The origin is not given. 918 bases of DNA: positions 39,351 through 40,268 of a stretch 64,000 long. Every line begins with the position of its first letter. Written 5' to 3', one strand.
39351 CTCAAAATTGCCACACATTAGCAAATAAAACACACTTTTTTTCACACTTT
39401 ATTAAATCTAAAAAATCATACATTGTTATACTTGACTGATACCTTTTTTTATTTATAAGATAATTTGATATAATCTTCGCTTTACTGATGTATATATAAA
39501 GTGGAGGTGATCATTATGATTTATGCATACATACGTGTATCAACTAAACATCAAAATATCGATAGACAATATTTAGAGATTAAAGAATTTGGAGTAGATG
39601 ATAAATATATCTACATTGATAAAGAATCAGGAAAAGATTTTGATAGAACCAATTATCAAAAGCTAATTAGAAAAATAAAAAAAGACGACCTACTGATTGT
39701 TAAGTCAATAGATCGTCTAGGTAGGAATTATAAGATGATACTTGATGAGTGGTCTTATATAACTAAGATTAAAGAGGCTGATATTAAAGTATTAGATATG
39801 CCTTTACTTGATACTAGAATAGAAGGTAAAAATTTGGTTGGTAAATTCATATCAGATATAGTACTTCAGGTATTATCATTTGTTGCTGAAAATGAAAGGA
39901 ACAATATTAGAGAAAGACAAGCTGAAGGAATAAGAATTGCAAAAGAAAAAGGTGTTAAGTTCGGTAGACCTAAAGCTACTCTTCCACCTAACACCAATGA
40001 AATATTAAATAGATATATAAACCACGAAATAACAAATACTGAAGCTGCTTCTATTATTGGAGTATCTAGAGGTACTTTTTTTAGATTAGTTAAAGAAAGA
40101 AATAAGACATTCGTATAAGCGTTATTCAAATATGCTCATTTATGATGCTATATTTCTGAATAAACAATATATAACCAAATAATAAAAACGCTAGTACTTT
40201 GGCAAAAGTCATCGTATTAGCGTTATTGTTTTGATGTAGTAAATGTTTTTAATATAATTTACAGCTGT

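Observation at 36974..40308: RM gene plus small serine recombinase bracketed by 50-bp direct repeats with nested dyads: candidate excisable defence cassette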

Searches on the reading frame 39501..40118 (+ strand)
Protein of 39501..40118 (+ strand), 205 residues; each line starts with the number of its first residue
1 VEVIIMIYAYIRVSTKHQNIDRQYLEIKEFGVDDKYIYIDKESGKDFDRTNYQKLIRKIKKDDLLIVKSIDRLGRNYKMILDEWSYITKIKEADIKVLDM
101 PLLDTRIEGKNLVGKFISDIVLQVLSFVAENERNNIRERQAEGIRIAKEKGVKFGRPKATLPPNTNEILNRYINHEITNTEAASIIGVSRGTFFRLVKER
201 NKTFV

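Call 7: search_protein_families(library=pfam, proteins=[window:39501-40118:+])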
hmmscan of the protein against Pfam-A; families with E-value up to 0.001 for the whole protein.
window:39501-40118:+ (205 aa): 1 family
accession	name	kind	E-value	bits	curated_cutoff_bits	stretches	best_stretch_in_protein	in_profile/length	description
PF00239.26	Resolvase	-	3e-27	96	23.3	1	7-152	1-144/145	Resolvase, N terminal domain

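Call 13: search_protein_families(library=ncbifam, proteins=[window:39516-40118:+], max_evalue=0.1)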
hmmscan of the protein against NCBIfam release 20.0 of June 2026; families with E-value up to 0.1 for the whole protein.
window:39516-40118:+ (200 aa): 10 families
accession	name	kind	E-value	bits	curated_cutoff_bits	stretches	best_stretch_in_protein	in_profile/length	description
NF009949.0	PRK13413.1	equivalog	1.3e-23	83.7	272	1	1-196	1-197/203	master DNA invertase Mpi family serine-type recombinase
NF041201.1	recomb_XisF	equivalog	1.1e-15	57.6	375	1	3-152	2-146/465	fdxN element excision recombinase XisF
NF047344.1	SCCmet_CcrA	equivalog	1.1e-08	34.7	700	1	4-146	6-146/442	cassette chromosome recombinase CcrA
NF049883.1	resolv_YneB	equivalog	0.00032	20.2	175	1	5-147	5-147/211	YneB family resolvase-like protein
NF033518.0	transpos_IS607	equivalog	0.00044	19.9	110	1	2-72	56-134/187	IS607 family transposase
NF040819.1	helicase_HerA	equivalog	0.0034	16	970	1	23-126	272-371/561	DNA double-strand break repair helicase HerA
TIGR01764.1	excise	domain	0.013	15.8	28.8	1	172-195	2-25/49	excisionase family DNA-binding protein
TIGR02937.1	sigma70-ECF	superfamily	0.015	14.9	42.9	1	57-193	85-155/165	sigma-70 family RNA polymerase sigma factor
NF007226.0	PRK09644.1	equivalog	0.017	15.2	199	1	121-189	74-143/166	RNA polymerase sigma factor SigM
NF003257.0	PRK04217.1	equivalog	0.037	14.2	115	1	169-197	55-84/110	hypothetical protein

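Call 14: search_protein_families(library=padloc, proteins=[window:39516-40118:+], max_evalue=0.1)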
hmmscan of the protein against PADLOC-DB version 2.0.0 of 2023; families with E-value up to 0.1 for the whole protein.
window:39516-40118:+ (200 aa): 0 families

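Call 51: find_homologous_proteins(query=window:39516-40118:+)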
Query window:39516-40118:+ (200 aa): 8000 proteins with E <= 0.001 among 8000 candidates; the best 120 are listed.
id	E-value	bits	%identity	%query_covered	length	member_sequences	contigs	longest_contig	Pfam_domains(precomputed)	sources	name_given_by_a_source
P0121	1.0e-122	425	100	100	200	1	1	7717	PF00239.27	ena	-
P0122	5.2e-113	393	92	98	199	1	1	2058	PF00239.27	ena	-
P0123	1.7e-112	391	92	98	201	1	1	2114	PF00239.27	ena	-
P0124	1.4e-110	385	91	97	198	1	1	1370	PF00239.27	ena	-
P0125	9.0e-110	383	89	98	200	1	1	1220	PF00239.27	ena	-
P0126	9.9e-110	382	91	97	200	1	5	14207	PF00239.27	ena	-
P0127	1.4e-109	382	89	99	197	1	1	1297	PF00239.27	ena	-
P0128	3.2e-109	381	90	98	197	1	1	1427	PF00239.27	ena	-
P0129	4.4e-109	380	90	99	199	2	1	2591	PF00239.27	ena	-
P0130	5.5e-109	380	90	99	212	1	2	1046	PF00239.27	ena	-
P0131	6.4e-109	380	90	98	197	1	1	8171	PF00239.27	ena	-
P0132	1.6e-108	378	88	97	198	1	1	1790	PF00239.27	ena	-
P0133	1.7e-108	378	90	97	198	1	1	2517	PF00239.27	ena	-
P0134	1.7e-108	378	88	98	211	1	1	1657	PF00239.27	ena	-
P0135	2.0e-108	378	88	98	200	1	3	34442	PF00239.27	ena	-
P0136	3.7e-108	377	90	98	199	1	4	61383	PF00239.27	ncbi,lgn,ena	-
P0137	3.7e-108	377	89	99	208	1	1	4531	PF00239.27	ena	-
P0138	6.1e-108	377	89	100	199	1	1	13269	PF00239.27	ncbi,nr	ncbi:MAG: recombinase family protein [Acholeplasmatales bacterium]|nr:recombinase family protein [Ac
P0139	6.3e-108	377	90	98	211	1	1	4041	PF00239.27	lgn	-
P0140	6.5e-108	376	90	98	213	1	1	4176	PF00239.27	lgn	-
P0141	6.6e-108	376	90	98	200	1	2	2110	PF00239.27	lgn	-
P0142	8.2e-108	376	88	100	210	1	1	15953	PF00239.27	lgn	-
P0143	1.2e-107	376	90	98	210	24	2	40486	PF00239.27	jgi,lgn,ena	-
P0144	1.3e-107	375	89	100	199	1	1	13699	PF00239.27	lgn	-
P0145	1.4e-107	375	89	100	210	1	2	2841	PF00239.27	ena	-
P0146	1.4e-107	375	89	97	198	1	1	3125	PF00239.27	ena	-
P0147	1.6e-107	375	89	97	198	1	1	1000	PF00239.27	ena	-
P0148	3.0e-107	374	89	100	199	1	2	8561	PF00239.27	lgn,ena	-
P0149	3.3e-107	374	88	100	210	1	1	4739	PF00239.27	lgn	-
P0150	3.5e-107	374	89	97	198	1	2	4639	PF00239.27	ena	-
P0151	3.9e-107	374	89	98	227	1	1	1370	PF00239.27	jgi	jgi:DNA invertase Pin-like site-specific DNA recombinase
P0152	5.4e-107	373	86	100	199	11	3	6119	PF00239.27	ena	-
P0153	5.9e-107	373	89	98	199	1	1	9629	PF00239.27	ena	-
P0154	5.9e-107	373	88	98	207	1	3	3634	PF00239.27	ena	-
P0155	6.6e-107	373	89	98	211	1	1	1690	PF00239.27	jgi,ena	-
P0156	7.1e-107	373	89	97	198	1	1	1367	PF00239.27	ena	-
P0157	7.3e-107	373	89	97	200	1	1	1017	PF00239.27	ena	-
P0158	7.9e-107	373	88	98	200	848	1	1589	PF00239.27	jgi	-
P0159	9.7e-107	373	88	97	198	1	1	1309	PF00239.27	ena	-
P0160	9.9e-107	373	88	100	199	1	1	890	PF00239.27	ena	-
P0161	1.4e-106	372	87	99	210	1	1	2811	PF00239.27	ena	-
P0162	1.9e-106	372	88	97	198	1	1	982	PF00239.27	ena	-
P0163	1.9e-106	372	88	99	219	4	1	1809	PF00239.27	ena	-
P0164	2.2e-106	371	87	100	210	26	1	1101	PF00239.27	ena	-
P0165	3.2e-106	371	88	97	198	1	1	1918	PF00239.27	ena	-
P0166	4.6e-106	370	89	98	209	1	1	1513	PF00239.27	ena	-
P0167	4.7e-106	370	89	98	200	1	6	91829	PF00239.27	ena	-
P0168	1.1e-105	369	90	98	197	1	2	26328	PF00239.27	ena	-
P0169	1.6e-105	369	88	97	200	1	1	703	PF00239.27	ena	-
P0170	2.3e-105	368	89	98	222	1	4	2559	PF00239.27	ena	-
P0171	2.5e-105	368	88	97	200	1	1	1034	PF00239.27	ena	-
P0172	5.8e-105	367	88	97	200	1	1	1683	PF00239.27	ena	-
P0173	6.9e-105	367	88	97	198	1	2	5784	PF00239.27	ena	-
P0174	7.1e-105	367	87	99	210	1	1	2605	PF00239.27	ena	-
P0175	8.0e-105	366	86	100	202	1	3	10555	PF00239.27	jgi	-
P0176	9.3e-105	366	89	98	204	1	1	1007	PF00239.27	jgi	jgi:DNA invertase Pin-like site-specific DNA recombinase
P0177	1.6e-104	365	88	97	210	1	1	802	PF00239.27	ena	-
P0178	1.7e-104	365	85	99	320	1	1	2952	PF07508.20,PF00239.27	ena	-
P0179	1.7e-104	365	87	98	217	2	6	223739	PF00239.27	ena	-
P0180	2.6e-104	365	85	98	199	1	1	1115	PF00239.27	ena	-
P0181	5.9e-104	364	86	97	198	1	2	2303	PF00239.27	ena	-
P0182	6.9e-104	363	87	99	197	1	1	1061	PF00239.27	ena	-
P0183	7.0e-104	363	86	98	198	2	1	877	PF00239.27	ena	-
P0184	8.3e-104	363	86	98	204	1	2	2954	PF00239.27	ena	-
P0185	9.4e-104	363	85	99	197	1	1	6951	PF00239.27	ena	-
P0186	1.0e-103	363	87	97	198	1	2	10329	PF00239.27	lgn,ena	-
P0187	1.3e-103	362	86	98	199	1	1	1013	PF00239.27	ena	-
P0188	1.4e-103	362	86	98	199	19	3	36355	PF00239.27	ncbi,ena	-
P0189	1.8e-103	362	86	99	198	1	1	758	PF00239.27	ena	-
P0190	1.8e-103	362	87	97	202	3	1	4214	PF00239.27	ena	-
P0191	1.9e-103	362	85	98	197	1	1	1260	PF00239.27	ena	-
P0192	2.1e-103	362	86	98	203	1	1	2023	PF00239.27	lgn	-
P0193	2.1e-103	362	87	97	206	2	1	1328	PF00239.27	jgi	-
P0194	2.8e-103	361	87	98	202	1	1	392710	PF00239.27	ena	-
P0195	3.3e-103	361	86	98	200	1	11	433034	PF00239.27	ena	-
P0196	3.5e-103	361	86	98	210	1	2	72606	PF00239.27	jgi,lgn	-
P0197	4.1e-103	361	86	98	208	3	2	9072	PF00239.27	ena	-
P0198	4.7e-103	361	86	98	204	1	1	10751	PF00239.27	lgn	-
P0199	5.9e-103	360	85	99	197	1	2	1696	PF00239.27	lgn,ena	-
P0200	6.7e-103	360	86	98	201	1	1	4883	PF00239.27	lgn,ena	-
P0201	7.0e-103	360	87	98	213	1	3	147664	PF00239.27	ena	-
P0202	7.3e-103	360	85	98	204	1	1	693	PF00239.27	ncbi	-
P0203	7.8e-103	360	87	97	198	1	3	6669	PF00239.27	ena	-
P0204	8.0e-103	360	86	98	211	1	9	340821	PF00239.27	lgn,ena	-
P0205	8.0e-103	360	85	99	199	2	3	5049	PF00239.27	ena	-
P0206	8.5e-103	360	85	98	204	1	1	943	PF00239.27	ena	-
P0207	8.7e-103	360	86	98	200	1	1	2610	PF00239.27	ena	-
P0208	8.7e-103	360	86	98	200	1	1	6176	PF00239.27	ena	-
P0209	8.8e-103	360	87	97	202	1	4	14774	PF00239.27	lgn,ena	-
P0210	9.5e-103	360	85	99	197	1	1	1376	PF00239.27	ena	-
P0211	1.0e-102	360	86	98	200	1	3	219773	PF00239.27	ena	-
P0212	1.1e-102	359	86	98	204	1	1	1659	PF00239.27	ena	-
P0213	1.1e-102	359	86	98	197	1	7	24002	PF00239.27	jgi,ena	-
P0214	1.2e-102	359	85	98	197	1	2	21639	PF00239.27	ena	-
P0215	1.2e-102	359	87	97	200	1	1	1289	PF00239.27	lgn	-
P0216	1.2e-102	359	85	99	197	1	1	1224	PF00239.27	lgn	-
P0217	1.4e-102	359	86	98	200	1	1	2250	PF00239.27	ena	-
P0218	1.4e-102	359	84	99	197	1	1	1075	PF00239.27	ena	-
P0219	1.5e-102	359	85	98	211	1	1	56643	PF00239.27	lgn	-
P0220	1.6e-102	359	85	98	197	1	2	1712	PF00239.27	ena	-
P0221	1.6e-102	359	87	99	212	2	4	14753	PF00239.27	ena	-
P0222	1.7e-102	359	86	98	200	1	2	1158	PF00239.27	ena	-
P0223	1.8e-102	359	86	98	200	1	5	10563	PF00239.27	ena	-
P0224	1.8e-102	359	86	98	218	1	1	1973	PF00239.27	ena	-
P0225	1.9e-102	359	85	98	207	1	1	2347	PF00239.27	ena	-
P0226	2.0e-102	359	87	97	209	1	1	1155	PF00239.27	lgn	-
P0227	2.0e-102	359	87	97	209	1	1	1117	PF00239.27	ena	-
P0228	2.0e-102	359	86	98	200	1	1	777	PF00239.27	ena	-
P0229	2.2e-102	358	84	99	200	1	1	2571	PF00239.27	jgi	-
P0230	2.3e-102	358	85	98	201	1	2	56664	PF00239.27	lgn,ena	-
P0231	2.3e-102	358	85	98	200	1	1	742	PF00239.27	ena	-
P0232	2.4e-102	358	82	99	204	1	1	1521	PF00239.27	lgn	-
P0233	2.5e-102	358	85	98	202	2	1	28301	PF00239.27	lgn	-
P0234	2.6e-102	358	86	98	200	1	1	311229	PF00239.27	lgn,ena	-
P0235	2.7e-102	358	85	99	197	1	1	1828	PF00239.27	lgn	-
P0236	2.8e-102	358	86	98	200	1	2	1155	PF00239.27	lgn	-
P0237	2.9e-102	358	84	100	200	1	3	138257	PF00239.27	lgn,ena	-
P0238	2.9e-102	358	86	98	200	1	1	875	PF00239.27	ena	-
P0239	3.1e-102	358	85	98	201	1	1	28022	PF00239.27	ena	-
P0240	3.1e-102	358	83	100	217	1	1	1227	PF00239.27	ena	-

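Call 52: find_related_loci(query=window:39516-40118:+, collection=metagenome_contigs, flank=6000)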
Query window:39516-40118:+ (200 aa) in metagenome_contigs; peptide patterns used: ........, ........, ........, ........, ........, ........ (x = any residue, [..] = any of these).
600 stretches matched a pattern (row limit reached: there are more); 271 encode a relative of the query (tblastn E <= 1e-3); the best 80 are kept; 80 distinct loci.
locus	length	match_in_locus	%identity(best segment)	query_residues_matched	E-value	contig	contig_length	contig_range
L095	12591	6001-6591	84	1-197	8e-110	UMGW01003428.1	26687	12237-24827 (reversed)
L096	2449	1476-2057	84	1-194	3e-110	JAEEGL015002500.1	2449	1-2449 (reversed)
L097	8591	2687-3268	88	1-194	1e-103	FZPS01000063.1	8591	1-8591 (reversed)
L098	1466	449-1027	81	1-193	4e-111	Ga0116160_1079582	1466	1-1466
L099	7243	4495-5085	84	1-197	7e-103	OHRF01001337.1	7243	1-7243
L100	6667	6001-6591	85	1-197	3e-103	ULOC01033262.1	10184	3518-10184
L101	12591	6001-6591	86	1-197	7e-103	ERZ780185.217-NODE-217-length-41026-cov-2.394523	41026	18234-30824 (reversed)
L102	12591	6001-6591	85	1-197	3e-102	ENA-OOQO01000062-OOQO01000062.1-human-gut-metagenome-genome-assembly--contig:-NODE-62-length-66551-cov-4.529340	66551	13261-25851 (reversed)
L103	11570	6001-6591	84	1-197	1e-101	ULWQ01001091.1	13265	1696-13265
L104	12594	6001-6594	84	1-197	2e-99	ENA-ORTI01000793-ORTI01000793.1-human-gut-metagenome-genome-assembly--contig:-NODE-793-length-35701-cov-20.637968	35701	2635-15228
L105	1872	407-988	85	1-194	6e-103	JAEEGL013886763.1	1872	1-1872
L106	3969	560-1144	85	1-195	2e-97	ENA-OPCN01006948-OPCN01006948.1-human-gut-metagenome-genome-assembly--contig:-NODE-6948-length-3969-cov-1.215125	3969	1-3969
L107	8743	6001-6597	73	1-199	8e-95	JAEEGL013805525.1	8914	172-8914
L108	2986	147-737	79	1-197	8e-95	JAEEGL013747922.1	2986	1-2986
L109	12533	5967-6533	80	1-197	2e-92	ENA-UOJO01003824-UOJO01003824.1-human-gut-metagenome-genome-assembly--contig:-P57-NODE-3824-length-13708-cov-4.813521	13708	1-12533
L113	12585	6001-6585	62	1-195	3e-82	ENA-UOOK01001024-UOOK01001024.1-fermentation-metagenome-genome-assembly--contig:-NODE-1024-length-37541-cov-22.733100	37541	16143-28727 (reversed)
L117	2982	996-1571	66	1-193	7e-81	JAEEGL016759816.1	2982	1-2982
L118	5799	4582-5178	62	1-200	2e-77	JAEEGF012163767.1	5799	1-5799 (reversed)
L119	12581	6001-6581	86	1-194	2e-86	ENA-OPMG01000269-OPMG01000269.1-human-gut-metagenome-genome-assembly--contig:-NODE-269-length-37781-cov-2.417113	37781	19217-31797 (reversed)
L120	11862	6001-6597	61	1-199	1e-75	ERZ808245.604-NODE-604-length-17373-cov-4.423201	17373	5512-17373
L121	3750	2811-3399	83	1-197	5e-88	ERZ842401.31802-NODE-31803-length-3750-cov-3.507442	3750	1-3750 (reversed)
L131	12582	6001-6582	59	1-193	4e-69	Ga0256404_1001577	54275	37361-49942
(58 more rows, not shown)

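Call 53: find_related_loci(query=window:39516-40118:+, collection=viral_contigs, flank=6000)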
Query window:39516-40118:+ (200 aa) in viral_contigs; peptide patterns used: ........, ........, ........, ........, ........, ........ (x = any residue, [..] = any of these).
88 stretches matched a pattern; 49 encode a relative of the query (tblastn E <= 1e-3); 49 distinct loci.
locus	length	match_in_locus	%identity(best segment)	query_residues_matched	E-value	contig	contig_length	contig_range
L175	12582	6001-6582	85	1-194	1e-106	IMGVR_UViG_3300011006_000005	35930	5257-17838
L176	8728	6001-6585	58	1-196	2e-66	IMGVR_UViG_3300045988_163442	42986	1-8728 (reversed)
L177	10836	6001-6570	56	4-194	7e-64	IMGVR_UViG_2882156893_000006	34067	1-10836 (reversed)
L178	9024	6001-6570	56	4-194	1e-63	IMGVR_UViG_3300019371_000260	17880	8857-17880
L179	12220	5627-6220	54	3-194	3e-62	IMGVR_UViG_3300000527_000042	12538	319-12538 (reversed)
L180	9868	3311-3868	55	3-193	8e-62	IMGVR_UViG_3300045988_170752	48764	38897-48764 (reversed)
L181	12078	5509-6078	51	3-194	9e-62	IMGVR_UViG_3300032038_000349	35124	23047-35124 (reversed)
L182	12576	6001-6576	49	3-193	2e-56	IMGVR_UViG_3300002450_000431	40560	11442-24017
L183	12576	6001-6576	52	3-194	2e-55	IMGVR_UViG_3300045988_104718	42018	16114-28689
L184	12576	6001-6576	53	3-194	2e-55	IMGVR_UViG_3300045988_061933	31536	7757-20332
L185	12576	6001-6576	52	3-194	1e-54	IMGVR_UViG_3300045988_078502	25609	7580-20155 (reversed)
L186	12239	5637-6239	45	1-198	4e-48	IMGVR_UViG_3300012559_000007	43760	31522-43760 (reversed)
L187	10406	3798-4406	42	1-194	2e-45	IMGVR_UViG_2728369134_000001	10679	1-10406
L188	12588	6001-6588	40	2-196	3e-43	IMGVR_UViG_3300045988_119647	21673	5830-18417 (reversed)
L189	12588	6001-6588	40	2-196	3e-43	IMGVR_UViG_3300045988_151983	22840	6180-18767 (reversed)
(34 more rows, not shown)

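Call 64: search_protein_families(library=pfam, proteins=[L095:4522-5526:-, L095:2729-4522:-, L097:1089-2213:-, L099:2258-4021:-, L099:66-2255:-, L100:3514-5526:-, L103:4043-5527:-, L104:4415-5524:-, L107:3745-5439:-, L121:1471-2565:-], max_evalue=0.00001)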
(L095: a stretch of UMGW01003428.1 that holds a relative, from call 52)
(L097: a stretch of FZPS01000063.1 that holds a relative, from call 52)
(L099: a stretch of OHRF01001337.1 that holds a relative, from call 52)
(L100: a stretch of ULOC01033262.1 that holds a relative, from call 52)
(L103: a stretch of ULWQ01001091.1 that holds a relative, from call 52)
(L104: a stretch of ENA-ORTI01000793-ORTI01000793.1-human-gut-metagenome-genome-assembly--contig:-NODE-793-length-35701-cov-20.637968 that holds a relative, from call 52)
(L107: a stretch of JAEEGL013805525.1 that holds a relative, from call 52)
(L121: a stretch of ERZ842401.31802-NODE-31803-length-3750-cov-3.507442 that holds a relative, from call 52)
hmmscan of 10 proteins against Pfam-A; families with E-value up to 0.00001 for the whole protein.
L095:4522-5526:- (334 aa): 1 family
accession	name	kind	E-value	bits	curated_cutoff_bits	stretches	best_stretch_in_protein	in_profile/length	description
PF02086.21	MethyltransfD12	-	5.3e-35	121.8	22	1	7-308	1-251/253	D12 class N6 adenine-specific DNA methyltransferase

L095:2729-4522:- (597 aa): 1 family
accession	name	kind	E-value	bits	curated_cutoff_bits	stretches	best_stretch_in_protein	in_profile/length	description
PF09491.16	RE_AlwI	-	2.2e-34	119.6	23.1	1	105-543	11-440/441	AlwI restriction endonuclease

L097:1089-2213:- (374 aa): 1 family
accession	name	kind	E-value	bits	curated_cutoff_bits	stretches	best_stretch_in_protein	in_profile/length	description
PF13651.11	EcoRI_methylase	-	4.3e-128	427.9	26.4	1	5-371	1-344/345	Adenine-specific methyltransferase EcoRI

L099:2258-4021:- (587 aa): 1 family
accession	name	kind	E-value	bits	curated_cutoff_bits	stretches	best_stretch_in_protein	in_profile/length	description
PF01555.25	N6_N4_Mtase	-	4.1e-32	112.4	26.7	1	87-426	1-212/221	DNA methylase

L099:66-2255:- (729 aa): 1 family
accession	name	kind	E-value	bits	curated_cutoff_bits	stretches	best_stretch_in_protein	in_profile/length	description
PF04851.21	ResIII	-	5.6e-20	72.3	22.5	1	3-193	2-162/164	Type III restriction enzyme, res subunit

L100:3514-5526:- (670 aa): 1 family
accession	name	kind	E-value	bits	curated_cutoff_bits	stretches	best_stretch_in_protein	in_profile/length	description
PF13588.12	HSDR_N_2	-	4e-11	43.4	25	1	49-120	2-70/110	Type I restriction enzyme R protein N terminus (HSDR_N)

L103:4043-5527:- (494 aa): 0 families

L104:4415-5524:- (369 aa): 1 family
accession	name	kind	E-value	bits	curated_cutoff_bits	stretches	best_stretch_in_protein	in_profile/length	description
PF02086.21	MethyltransfD12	-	1.1e-18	68.4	22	1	15-271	1-208/253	D12 class N6 adenine-specific DNA methyltransferase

L107:3745-5439:- (564 aa): 1 family
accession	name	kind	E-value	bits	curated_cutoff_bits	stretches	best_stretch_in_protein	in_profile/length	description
PF07669.17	Eco57I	-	6.3e-20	72.4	25.3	1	104-305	4-171/171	Eco57I restriction-modification methylase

L121:1471-2565:- (364 aa): 1 family
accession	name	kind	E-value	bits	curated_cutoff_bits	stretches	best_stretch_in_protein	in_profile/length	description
PF00145.23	DNA_methylase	-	4.1e-53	181.3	22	1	13-351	2-323/324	C-5 cytosine-specific DNA methylase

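Call 65: search_protein_families(library=pfam, proteins=[L120:2380-5718:-, L118:2576-4240:-, L113:4092-5819:-, L109:3684-5495:-, L096:104-1231:-, L107:401-3748:-, L102:4640-5527:-, L119:4242-5288:-, L117:1-726:-], max_evalue=0.00001)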
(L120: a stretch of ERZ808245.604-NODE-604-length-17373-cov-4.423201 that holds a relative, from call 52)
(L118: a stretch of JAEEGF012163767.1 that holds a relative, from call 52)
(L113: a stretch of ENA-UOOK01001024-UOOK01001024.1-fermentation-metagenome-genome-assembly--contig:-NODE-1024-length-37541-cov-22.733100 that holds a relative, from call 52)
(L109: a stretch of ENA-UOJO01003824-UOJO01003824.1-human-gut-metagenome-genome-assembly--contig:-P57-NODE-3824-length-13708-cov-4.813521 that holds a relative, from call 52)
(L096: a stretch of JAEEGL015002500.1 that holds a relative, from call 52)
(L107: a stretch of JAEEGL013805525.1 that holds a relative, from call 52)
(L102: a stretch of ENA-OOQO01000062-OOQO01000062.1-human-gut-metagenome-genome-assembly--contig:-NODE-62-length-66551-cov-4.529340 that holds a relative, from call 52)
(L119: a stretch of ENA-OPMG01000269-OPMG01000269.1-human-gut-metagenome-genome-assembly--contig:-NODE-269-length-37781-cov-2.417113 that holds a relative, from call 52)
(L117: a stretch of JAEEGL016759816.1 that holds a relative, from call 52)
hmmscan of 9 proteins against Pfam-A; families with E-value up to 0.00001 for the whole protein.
L120:2380-5718:- (1112 aa): 4 families
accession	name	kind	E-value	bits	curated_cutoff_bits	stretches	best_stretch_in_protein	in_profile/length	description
PF00271.37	Helicase_C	-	4.5e-14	53.1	23.5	1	723-852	11-110/110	Helicase conserved C-terminal domain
PF00176.29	SNF2-rel_dom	-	5.1e-12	45.9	24.9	1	268-442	2-189/290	SNF2-related domain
PF00270.35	DEAD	-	1.5e-07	31.7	26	0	275-420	7-161/167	DEAD/DEAH box helicase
PF04851.21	ResIII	-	4.1e-07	30.5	22.5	0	264-419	4-162/164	Type III restriction enzyme, res subunit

L118:2576-4240:- (554 aa): 1 family
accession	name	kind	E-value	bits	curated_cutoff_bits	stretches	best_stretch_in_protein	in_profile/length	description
PF01555.25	N6_N4_Mtase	-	9.2e-43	147.2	26.7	1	87-391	1-211/221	DNA methylase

L113:4092-5819:- (575 aa): 1 family
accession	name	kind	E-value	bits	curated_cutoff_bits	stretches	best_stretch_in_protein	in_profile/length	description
PF01555.25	N6_N4_Mtase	-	2.4e-35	122.9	26.7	1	87-413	1-213/221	DNA methylase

L109:3684-5495:- (603 aa): 1 family
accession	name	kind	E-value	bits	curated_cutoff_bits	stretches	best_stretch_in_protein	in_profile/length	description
PF02384.22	N6_Mtase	-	7.9e-34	117.8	20.4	1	267-592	16-303/311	N-6 DNA Methylase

L096:104-1231:- (375 aa): 1 family
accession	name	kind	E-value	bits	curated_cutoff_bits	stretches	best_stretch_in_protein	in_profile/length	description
PF13651.11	EcoRI_methylase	-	7e-101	338.4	26.4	1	7-363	2-344/345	Adenine-specific methyltransferase EcoRI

L107:401-3748:- (1115 aa): 1 family
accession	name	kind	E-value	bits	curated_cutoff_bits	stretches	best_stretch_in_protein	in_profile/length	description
PF04851.21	ResIII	-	6.4e-13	49.4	22.5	1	133-310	4-163/164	Type III restriction enzyme, res subunit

L102:4640-5527:- (295 aa): 1 family
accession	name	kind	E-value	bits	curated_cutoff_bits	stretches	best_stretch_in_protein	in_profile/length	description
PF02086.21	MethyltransfD12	-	1.2e-32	114.1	22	2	121-295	66-238/253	D12 class N6 adenine-specific DNA methyltransferase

L119:4242-5288:- (348 aa): 1 family
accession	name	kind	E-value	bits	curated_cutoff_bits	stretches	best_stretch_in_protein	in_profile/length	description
PF02661.23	Fic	-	3.2e-18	66.8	24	1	107-215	1-93/93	Fic/DOC family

L117:1-726:- (242 aa): 1 family
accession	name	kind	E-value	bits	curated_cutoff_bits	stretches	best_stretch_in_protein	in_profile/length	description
PF12564.13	TypeIII_RM_meth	-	1.8e-21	76.7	25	1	39-93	2-56/56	Type III restriction/modification enzyme methylation subunit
